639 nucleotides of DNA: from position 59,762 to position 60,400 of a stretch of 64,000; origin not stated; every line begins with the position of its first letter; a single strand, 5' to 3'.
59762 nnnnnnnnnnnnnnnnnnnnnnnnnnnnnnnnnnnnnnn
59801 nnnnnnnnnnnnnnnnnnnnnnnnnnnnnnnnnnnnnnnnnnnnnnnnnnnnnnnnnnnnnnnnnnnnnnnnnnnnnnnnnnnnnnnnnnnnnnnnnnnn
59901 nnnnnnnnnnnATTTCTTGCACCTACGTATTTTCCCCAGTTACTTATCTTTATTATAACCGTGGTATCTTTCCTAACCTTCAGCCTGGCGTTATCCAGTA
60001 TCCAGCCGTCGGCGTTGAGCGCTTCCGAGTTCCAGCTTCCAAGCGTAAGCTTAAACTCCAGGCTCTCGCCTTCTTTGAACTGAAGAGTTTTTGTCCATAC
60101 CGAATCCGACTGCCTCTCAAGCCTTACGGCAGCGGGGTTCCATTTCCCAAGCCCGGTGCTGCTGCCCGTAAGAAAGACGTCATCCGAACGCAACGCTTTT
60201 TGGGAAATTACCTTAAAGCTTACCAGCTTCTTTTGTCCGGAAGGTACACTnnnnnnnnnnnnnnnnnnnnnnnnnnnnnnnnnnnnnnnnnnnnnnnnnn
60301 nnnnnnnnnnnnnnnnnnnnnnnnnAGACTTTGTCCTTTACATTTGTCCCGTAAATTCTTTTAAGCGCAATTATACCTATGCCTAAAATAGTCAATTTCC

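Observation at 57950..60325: Sensor combining a CBM20-like starch-binding module, 7TMR-DISM receptor and PP2C phosphatase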

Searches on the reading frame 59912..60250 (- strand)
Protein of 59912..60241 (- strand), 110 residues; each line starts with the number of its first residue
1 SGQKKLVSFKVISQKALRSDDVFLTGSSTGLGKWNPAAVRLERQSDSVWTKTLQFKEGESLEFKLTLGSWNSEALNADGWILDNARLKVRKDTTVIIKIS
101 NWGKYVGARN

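Call 16: search_solved_structures(query=window:59912-60241:-, max_evalue=10, show_alignments=4)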
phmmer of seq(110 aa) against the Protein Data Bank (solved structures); distinct sequences matched with E-value up to 10: 8.
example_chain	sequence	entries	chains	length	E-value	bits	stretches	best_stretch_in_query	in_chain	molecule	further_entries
7czj_A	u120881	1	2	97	0.0012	22.1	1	15-68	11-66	Glucan 1,4-alpha-maltotetraohydrolase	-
6jqb_A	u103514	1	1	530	0.018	18.3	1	9-67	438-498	Glucan 1,4-alpha-maltotetraohydrolase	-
6iyg_A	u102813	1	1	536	0.018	18.3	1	9-67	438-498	Glucan 1,4-alpha-maltotetraohydrolase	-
6j3x_A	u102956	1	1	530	0.018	18.2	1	9-67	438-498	Glucan 1,4-alpha-maltotetraohydrolase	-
1ac0_A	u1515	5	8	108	0.043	17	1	17-66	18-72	GLUCOAMYLASE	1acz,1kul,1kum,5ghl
1gcy_A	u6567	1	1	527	0.14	15.4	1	7-67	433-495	GLUCAN 1,4-ALPHA-MALTOTETRAHYDROLASE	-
2z0b_A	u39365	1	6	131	0.33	14.2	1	18-68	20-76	Putative glycerophosphodiester phosphodiesterase 5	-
6frv_A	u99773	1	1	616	0.52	13.6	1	18-65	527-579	Glucoamylase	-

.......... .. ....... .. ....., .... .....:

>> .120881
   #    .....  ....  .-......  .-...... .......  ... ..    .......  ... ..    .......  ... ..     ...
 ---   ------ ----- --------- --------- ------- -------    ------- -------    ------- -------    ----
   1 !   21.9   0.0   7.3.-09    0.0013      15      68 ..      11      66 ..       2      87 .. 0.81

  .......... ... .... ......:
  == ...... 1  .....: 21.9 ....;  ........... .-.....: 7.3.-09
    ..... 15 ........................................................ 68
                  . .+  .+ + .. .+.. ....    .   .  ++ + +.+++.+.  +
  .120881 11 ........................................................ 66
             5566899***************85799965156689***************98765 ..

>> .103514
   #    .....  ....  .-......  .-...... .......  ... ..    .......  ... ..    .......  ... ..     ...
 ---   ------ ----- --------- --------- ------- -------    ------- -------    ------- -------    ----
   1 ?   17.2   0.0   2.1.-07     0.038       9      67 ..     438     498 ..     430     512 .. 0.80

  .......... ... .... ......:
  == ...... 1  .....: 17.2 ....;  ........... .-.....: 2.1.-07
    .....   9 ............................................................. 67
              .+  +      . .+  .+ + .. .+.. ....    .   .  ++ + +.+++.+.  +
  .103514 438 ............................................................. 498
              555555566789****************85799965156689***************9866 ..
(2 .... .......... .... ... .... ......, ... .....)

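Call 20: search_solved_structures(query=A1, max_evalue=1, show_alignments=3)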
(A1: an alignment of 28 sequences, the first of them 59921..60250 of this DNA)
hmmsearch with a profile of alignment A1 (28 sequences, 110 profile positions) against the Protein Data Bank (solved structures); distinct sequences matched with E-value up to 1: 56.
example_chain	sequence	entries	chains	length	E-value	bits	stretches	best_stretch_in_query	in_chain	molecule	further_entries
8x8k_A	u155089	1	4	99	5.9e-07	32.4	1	6-68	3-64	Starch-binding domain-containing protein 1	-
1uks_A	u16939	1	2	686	6e-07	32.4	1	6-69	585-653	Cyclomaltodextrin glucanotransferase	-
1d7f_A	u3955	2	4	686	6.1e-07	32.4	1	6-69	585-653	CYCLODEXTRIN GLUCANOTRANSFERASE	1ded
1i75_A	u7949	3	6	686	6.1e-07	32.4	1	6-69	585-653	CYCLODEXTRIN GLUCANOTRANSFERASE | Cyclomaltodextrin glucanotransferase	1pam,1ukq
1v3j_A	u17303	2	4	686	6.1e-07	32.4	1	6-69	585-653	Cyclomaltodextrin glucanotransferase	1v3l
1v3k_A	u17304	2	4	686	6.1e-07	32.4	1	6-69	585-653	Cyclomaltodextrin glucanotransferase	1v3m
1ukt_A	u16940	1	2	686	6.1e-07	32.4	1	6-69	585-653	Cyclomaltodextrin glucanotransferase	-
7czj_A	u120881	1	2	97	6.9e-07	32.2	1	9-68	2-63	Glucan 1,4-alpha-maltotetraohydrolase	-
4jcm_A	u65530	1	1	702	7.1e-07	32.1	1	5-68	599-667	Cyclodextrin glucanotransferase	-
1pez_A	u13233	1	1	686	7.9e-07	32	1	6-69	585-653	Cyclomaltodextrin glucanotransferase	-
1cgx_A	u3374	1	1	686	8e-07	32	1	6-68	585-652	CYCLOMALTODEXTRIN GLUCANOTRANSFERASE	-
1kck_A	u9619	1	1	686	8.3e-07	31.9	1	6-68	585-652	CYCLODEXTRIN GLYCOSYLTRANSFERASE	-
1cgy_A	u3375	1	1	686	8.3e-07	31.9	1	6-68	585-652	CYCLOMALTODEXTRIN GLUCANOTRANSFERASE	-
1cxl_A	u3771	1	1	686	8.3e-07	31.9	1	6-68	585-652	PROTEIN (CYCLODEXTRIN-GLYCOSYLTRANSFERASE)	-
1ot2_A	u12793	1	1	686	8.3e-07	31.9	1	6-68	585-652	Cyclomaltodextrin glucanotransferase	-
2z0b_A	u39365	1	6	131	0.00096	22.1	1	21-73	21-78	Putative glycerophosphodiester phosphodiesterase 5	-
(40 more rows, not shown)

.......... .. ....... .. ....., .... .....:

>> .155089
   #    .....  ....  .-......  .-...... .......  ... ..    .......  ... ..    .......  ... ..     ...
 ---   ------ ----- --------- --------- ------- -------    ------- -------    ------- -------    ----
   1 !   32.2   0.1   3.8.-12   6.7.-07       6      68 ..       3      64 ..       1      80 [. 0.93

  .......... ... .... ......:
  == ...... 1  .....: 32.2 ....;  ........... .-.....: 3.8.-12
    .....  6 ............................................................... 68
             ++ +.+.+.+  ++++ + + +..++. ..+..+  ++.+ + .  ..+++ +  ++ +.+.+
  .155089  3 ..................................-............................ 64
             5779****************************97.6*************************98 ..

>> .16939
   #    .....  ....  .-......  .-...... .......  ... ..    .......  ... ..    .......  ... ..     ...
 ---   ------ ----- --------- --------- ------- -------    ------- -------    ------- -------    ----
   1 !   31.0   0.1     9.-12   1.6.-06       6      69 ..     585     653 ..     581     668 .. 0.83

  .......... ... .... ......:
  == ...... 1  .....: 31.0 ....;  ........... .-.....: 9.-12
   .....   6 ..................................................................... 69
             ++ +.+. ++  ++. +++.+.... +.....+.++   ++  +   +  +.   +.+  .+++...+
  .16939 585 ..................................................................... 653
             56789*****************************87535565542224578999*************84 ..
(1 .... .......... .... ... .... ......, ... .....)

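Call 29: predict_structure(alignment_id=A1)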
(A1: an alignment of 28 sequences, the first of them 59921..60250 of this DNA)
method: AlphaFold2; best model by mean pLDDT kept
length: 110 residues; sequences in the alignment: 28
mean_pLDDT: 93.6   pTM: 0.85
mean pLDDT of the five models: 93.6, 92.7, 92.4, 92.1, 90.4
residues with pLDDT >= 90: 97; 70-90: 7; 50-70: 5; < 50: 1
segments of 3 or more residues with pLDDT < 50: none
pLDDT, mean of each block of 10 residues (from residue 1): 76 95 95 96 98 97 97 95 94 97 89
secondary structure, 60 per line:
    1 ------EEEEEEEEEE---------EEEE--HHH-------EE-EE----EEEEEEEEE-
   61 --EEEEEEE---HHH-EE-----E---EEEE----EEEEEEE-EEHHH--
elements in order: E7-16 E26-29 E51-59 E63-69 E88-91 E96-102

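Call 34: fold_search(model_id=the predicted structure, library=pdb)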
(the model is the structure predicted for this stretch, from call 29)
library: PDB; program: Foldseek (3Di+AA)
matches with E <= 10: 947; with E <= 0.001: 57
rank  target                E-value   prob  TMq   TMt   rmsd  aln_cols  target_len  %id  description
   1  8x8k_C                4.0e-07  1.00  0.67  0.74   5.0       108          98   21  Crystal structure of STBD1 CBM20 domain in complex with maltotetraose (released 2024-09-18)
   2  2z0b_B                2.2e-06  1.00  0.63  0.65   8.4       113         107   19  Crystal structure of CBM20 domain of human putative glycerophosphodiester phosphodiesterase 5 (KIAA1434) (released 2008-05-06)
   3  2vn4_A                5.0e-06  1.00  0.65  0.13   5.6       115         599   17  Glycoside Hydrolase Family 15 Glucoamylase from Hypocrea jecorina (released 2008-05-20)
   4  2z0b_A                6.3e-06  1.00  0.65  0.64   5.6       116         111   20  Crystal structure of CBM20 domain of human putative glycerophosphodiester phosphodiesterase 5 (KIAA1434) (released 2008-05-06)
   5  8x8k_A                7.5e-06  1.00  0.68  0.76   3.3       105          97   21  Crystal structure of STBD1 CBM20 domain in complex with maltotetraose (released 2024-09-18)
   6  1cqy                  8.4e-06  1.00  0.62  0.68   4.8       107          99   18  STARCH BINDING DOMAIN OF BACILLUS CEREUS BETA-AMYLASE (released 1999-08-20)
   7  2z0b_E                8.9e-06  1.00  0.63  0.65   8.5       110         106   20  Crystal structure of CBM20 domain of human putative glycerophosphodiester phosphodiesterase 5 (KIAA1434) (released 2008-05-06)
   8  1ven                  1.8e-05  1.00  0.59  0.14   6.1       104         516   17  Crystal Structure Analysis of Y164E/maltose of Bacilus cereus Beta-amylase at pH 4.6 (released 2005-05-24)
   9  1veo_A                2.2e-05  1.00  0.60  0.15   5.8       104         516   18  Crystal Structure Analysis of Y164F/maltose of Bacillus cereus Beta-Amylase at pH 4.6 (released 2005-05-24)
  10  1itc_A                2.4e-05  1.00  0.59  0.14   5.8       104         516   18  Beta-Amylase from Bacillus cereus var. mycoides Complexed with Maltopentaose (released 2003-05-27)
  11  1b90                  2.4e-05  1.00  0.60  0.15   5.9       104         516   18  BACILLUS CEREUS BETA-AMYLASE APO FORM (released 1999-03-15)
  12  2z0b_C                2.6e-05  1.00  0.57  0.54   9.7       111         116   22  Crystal structure of CBM20 domain of human putative glycerophosphodiester phosphodiesterase 5 (KIAA1434) (released 2008-05-06)
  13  1vep_A                3.0e-05  1.00  0.63  0.15   5.7       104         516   18  Crystal Structure Analysis of Triple (T47M/Y164E/T328N)/maltose of Bacillus cereus Beta-Amylase at pH 6.5 (released 2005-05-24)
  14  4cgt                  3.1e-05  1.00  0.67  0.13   3.3       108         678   21  DELETION MUTANT DELTA(145-150), F151D OF CYCLODEXTRIN GLYCOSYLTRANSFERASE (released 1998-08-12)
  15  1pez_A                3.1e-05  1.00  0.62  0.12   3.8       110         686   22  Bacillus circulans strain 251 mutant A230V (released 2003-10-28)
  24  2z0b_D                5.0e-05  1.00  0.61  0.58   9.0       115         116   21  Crystal structure of CBM20 domain of human putative glycerophosphodiester phosphodiesterase 5 (KIAA1434) (released 2008-05-06)
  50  4rkk_A                2.0e-04  1.00  0.67  0.26   4.9       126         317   16  Structure of a product bound phosphatase (released 2015-01-07)
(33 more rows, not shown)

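Call 73: search_protein_representatives(alignment_id=A1)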
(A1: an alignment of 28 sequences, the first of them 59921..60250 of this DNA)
Query: 28 sequences, 110 profile positions. Proteins with E-value up to 0.001 (for the whole library): 2705; up to 1e-10: 882; up to 1e-30: 56. The best 150 are listed.
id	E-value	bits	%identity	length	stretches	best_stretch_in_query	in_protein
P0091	1.0e-84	295.6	-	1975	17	7-100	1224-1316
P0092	5.0e-64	229.1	-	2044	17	4-79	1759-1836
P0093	8.6e-59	212.2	-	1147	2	3-107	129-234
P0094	7.7e-57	205.9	-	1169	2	3-107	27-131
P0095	4.8e-54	196.9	-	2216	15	5-106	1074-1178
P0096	3.3e-51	187.8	-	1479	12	7-74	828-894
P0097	9.3e-51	186.3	-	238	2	4-107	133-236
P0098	3.0e-50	184.7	-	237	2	6-108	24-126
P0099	6.5e-49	180.4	-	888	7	7-96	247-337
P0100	1.0e-45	170.1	-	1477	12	7-82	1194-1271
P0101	8.1e-44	164.0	-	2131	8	10-106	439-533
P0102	2.0e-43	162.7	-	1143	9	5-72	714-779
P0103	5.5e-43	161.3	-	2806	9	7-72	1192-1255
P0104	2.0e-42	159.5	-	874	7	8-76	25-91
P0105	7.3e-41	154.5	-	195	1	4-109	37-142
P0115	7.6e-36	138.3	-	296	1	7-109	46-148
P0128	2.4e-33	130.3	-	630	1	3-109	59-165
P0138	6.4e-32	125.7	-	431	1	3-109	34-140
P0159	1.9e-29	117.7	-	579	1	4-109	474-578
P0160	2.1e-29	117.6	-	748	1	5-107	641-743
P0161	2.2e-29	117.5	-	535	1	6-108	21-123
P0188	8.9e-27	109.1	-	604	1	6-107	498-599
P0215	1.5e-25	105.2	-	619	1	4-107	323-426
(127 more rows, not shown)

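Call 74: search_protein_families(library=pfam, proteins=[P0093, P0094, P0128, P0138, P0159, P0160, P0161, P0188, P0215, P0115], max_evalue=0.001)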
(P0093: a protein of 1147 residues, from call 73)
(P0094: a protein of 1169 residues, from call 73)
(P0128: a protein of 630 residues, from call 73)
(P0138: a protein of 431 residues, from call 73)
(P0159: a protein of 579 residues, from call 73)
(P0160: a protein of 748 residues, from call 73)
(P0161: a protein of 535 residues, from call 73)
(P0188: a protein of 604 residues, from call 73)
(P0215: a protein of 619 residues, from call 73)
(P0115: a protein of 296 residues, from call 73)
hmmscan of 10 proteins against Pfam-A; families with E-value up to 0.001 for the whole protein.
P0093 (1147 aa): 15 families
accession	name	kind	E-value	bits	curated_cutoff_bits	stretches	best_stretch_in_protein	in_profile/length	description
PF12770.12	CHAT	-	1.3e-61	209.1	24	1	829-1147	6-289/289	CHAT domain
PF13424.12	TPR_12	-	1.2e-33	115.6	30.1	4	422-491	3-72/77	Tetratricopeptide repeat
PF00515.34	TPR_1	-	3.9e-21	74.4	27.8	1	425-455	4-34/34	Tetratricopeptide repeat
PF13374.12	TPR_10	-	9.4e-21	73.6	27.5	1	379-420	1-42/42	Tetratricopeptide repeat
PF00686.25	CBM_20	-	8.4e-18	64.4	23.3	2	134-197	2-68/97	Starch binding domain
PF07719.23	TPR_2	-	4.9e-17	61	27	0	424-454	3-33/34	Tetratricopeptide repeat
PF13176.12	TPR_7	-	6.3e-11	41.9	27.9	0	428-453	5-30/36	Tetratricopeptide repeat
PF13181.12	TPR_8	-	7.1e-10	38.7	25.7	0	424-453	3-32/34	Tetratricopeptide repeat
PF17874.7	TPR_MalT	-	2.2e-07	30.9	45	0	341-457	43-157/336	MalT-like TPR region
PF24885.1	TPR_NPHP3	-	3.3e-07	30.4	100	1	322-454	84-215/239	Nephrocystin-3 TPR domain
PF13428.12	TPR_14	-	4.9e-07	30.2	23.5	0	424-454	3-33/44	Tetratricopeptide repeat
PF14559.12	TPR_19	-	1.1e-05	26.1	25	0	432-482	1-43/68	Tetratricopeptide repeat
PF13432.12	TPR_16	-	0.00017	22.4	32.7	0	511-533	35-57/65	Tetratricopeptide repeat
PF13174.12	TPR_6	-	0.00024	22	26.3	0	510-534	3-27/33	Tetratricopeptide repeat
PF08631.16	SPO22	-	0.00071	19.5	27.5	0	393-451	5-64/274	Meiosis protein SPO22/ZIP4 like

P0094 (1169 aa): 19 families
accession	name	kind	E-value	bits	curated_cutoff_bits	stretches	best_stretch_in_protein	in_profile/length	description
PF12770.12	CHAT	-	1.6e-66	225.1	24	1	853-1169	7-289/289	CHAT domain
PF13424.12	TPR_12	-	1.1e-42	144.5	30.1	3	495-565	2-72/77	Tetratricopeptide repeat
PF13374.12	TPR_10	-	5.9e-30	102.8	27.5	1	495-536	1-42/42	Tetratricopeptide repeat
PF00515.34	TPR_1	-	6.2e-28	95.9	27.8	2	496-525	1-30/34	Tetratricopeptide repeat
PF07719.23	TPR_2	-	3.4e-26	89.6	27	1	497-524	2-29/34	Tetratricopeptide repeat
PF24885.1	TPR_NPHP3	-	2.9e-21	76.4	100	1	435-565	78-210/239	Nephrocystin-3 TPR domain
PF13181.12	TPR_8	-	4e-19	67.5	25.7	1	454-484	1-31/34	Tetratricopeptide repeat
PF00686.25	CBM_20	-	1.5e-18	66.8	23.3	2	33-94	3-68/97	Starch binding domain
PF13176.12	TPR_7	-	3.5e-18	64.5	27.9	0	368-392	3-29/36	Tetratricopeptide repeat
PF13428.12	TPR_14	-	1.1e-11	44.7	23.5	0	540-565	3-28/44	Tetratricopeptide repeat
PF13432.12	TPR_16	-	3.2e-09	37.5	32.7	0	502-565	3-58/65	Tetratricopeptide repeat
PF14559.12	TPR_19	-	8.2e-08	32.9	25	0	465-521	2-50/68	Tetratricopeptide repeat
PF17874.7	TPR_MalT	-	3e-07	30.5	45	0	413-483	81-151/336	MalT-like TPR region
PF13431.12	TPR_17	-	4.1e-07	30.2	24.4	0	492-516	9-33/34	Tetratricopeptide repeat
PF13414.12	TPR_11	-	7e-07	29.3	26.8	0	461-509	1-41/42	TPR repeat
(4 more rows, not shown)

P0128 (630 aa): 2 families
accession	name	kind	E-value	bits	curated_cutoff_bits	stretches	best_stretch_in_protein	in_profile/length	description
PF00686.25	CBM_20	-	1.7e-13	50.6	23.3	1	65-124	3-66/97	Starch binding domain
PF07695.17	7TMR-DISM_7TM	-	2.4e-08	34.6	29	1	348-541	7-204/205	7TM diverse intracellular signalling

P0138 (431 aa): 1 family
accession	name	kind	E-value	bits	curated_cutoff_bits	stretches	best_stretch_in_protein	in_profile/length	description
PF00686.25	CBM_20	-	4.4e-09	36.5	23.3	1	40-99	3-66/97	Starch binding domain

P0159 (579 aa): 1 family
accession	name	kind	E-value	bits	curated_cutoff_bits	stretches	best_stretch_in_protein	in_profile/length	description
PF00686.25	CBM_20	-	1.9e-09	37.6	23.3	1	479-543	3-72/97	Starch binding domain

P0160 (748 aa): 13 families
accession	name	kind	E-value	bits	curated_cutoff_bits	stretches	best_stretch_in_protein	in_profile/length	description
PF13432.12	TPR_16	-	2.2e-10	41.2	32.7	1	476-535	2-61/65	Tetratricopeptide repeat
PF14559.12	TPR_19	-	4.7e-10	40.1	25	1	481-533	1-53/68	Tetratricopeptide repeat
PF07719.23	TPR_2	-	2.8e-09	36.8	27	0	506-531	2-27/34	Tetratricopeptide repeat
PF13428.12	TPR_14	-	2.9e-08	34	23.5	0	478-512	8-42/44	Tetratricopeptide repeat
PF00515.34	TPR_1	-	1.1e-07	31.8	27.8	0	553-570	15-32/34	Tetratricopeptide repeat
PF13181.12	TPR_8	-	3.6e-07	30.3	25.7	0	506-535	2-31/34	Tetratricopeptide repeat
PF13174.12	TPR_6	-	6e-07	30.1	26.3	0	482-504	10-33/33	Tetratricopeptide repeat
PF00686.25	CBM_20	-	9.6e-07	29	23.3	1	645-708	3-70/97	Starch binding domain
PF13424.12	TPR_12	-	1e-06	29.3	30.1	1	487-531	26-71/77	Tetratricopeptide repeat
PF13371.12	TPR_9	-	2e-06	28.2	35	1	481-530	5-54/73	Tetratricopeptide repeat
PF23914.1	TPR_CcmH_CycH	-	2e-05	24.9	42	0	484-540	100-156/158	Cytochrome c-type biogenesis protein H TPR domain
PF12895.13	ANAPC3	-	2.8e-05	24.7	27.2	0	485-564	3-81/82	Anaphase-promoting complex, cyclosome, subunit 3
PF08238.18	Sel1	-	0.00094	20.1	30.7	0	551-568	17-34/36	Sel1 repeat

P0161 (535 aa): 2 families
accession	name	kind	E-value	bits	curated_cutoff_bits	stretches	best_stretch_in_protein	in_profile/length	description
PF00756.26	Esterase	-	1.6e-22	81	22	1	151-370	7-245/251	Putative esterase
PF00686.25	CBM_20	-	6.4e-12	45.6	23.3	1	22-90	1-73/97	Starch binding domain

P0188 (604 aa): 2 families
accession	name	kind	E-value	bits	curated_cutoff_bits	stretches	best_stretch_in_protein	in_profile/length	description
PF00144.29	Beta-lactamase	-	2.1e-58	198.5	27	1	48-353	18-313/329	Beta-lactamase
PF00686.25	CBM_20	-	1.1e-09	38.4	23.3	1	502-574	4-80/97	Starch binding domain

P0215 (619 aa): 2 families
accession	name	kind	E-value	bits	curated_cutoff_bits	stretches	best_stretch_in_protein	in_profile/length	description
PF18940.5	DUF5687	-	1.6e-97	328.2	33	2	12-300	1-288/484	Family of unknown function (DUF5687)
PF00686.25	CBM_20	-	1.5e-08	34.8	23.3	1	326-389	1-68/97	Starch binding domain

P0115 (296 aa): 1 family
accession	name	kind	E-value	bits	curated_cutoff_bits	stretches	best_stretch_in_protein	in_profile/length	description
PF00686.25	CBM_20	-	5.1e-10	39.5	23.3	1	48-107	3-66/97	Starch binding domain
